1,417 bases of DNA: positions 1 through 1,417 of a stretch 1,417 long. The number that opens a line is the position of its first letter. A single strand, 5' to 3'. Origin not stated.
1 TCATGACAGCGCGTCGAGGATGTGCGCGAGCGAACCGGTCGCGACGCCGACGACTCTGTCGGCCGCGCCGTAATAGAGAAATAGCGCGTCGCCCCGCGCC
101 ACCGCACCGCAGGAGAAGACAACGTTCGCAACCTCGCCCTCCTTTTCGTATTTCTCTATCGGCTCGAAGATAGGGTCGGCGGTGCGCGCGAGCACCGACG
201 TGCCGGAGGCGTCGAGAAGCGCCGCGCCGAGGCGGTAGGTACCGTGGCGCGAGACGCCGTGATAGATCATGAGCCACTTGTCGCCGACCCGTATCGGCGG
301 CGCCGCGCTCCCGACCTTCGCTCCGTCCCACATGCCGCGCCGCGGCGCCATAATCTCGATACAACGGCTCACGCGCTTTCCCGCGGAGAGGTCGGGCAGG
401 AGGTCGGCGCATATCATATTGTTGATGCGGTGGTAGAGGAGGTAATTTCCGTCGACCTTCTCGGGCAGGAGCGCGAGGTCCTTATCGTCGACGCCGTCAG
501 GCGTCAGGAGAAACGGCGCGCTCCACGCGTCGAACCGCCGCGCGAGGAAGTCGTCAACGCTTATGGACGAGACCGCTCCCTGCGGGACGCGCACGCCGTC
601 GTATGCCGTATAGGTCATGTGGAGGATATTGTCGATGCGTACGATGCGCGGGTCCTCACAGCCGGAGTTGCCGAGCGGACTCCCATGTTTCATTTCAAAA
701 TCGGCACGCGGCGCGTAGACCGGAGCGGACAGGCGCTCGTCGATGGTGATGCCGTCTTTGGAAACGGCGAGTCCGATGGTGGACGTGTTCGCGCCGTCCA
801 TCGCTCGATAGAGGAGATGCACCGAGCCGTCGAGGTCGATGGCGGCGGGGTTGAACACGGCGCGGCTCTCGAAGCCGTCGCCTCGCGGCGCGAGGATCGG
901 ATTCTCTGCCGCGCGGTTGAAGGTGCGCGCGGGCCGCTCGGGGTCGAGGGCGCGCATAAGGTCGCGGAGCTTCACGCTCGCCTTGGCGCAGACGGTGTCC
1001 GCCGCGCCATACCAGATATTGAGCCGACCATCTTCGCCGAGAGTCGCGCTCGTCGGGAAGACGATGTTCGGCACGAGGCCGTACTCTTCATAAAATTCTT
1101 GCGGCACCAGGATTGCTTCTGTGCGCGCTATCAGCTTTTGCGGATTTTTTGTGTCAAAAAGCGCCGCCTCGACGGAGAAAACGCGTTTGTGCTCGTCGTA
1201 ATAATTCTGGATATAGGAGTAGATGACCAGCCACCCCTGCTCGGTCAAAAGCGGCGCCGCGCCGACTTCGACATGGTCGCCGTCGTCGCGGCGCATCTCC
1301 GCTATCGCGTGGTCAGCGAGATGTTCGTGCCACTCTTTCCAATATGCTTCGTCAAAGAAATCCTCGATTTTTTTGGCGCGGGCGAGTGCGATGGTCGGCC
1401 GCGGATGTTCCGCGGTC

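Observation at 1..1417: Two GH130 (DUF377) modules fused in tandem in one polypeptide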

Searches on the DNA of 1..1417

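Call 61: search_rna_families(source=window, threshold=gathering)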
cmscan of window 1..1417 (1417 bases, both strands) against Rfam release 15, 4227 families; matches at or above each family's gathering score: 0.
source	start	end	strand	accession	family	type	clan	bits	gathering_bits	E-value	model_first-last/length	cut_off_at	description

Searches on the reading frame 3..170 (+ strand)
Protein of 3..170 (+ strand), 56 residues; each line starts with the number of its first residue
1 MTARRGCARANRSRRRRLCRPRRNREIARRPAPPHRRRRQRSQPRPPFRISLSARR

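Call 66: search_protein_families(library=pfam, proteins=[window:3-170:+], max_evalue=0.01)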
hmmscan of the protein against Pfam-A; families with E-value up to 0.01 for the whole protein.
window:3-170:+ (56 aa): 0 families

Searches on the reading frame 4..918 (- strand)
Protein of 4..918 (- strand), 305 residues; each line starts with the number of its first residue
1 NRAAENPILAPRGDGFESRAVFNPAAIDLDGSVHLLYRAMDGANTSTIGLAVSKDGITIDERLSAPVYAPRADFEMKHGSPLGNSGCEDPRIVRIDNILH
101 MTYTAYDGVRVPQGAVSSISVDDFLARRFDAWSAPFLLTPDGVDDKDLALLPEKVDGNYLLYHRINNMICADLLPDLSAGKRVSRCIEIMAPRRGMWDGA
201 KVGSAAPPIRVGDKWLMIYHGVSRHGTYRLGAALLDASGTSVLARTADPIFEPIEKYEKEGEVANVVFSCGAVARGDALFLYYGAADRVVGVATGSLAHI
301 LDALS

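Call 6: search_protein_families(library=pfam, proteins=[window:4-918:-], max_evalue=1)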
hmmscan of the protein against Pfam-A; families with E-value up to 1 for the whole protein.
seq(305 aa): 2 families
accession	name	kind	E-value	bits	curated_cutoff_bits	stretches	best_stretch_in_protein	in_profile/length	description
PF04041.19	Glyco_hydro_130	-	9e-53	179.7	26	1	18-304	32-318/320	beta-1,4-mannooligosaccharide phosphorylase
PF08950.16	DUF1861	-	0.26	10.8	28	1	258-289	252-284/296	Protein of unknown function (DUF1861)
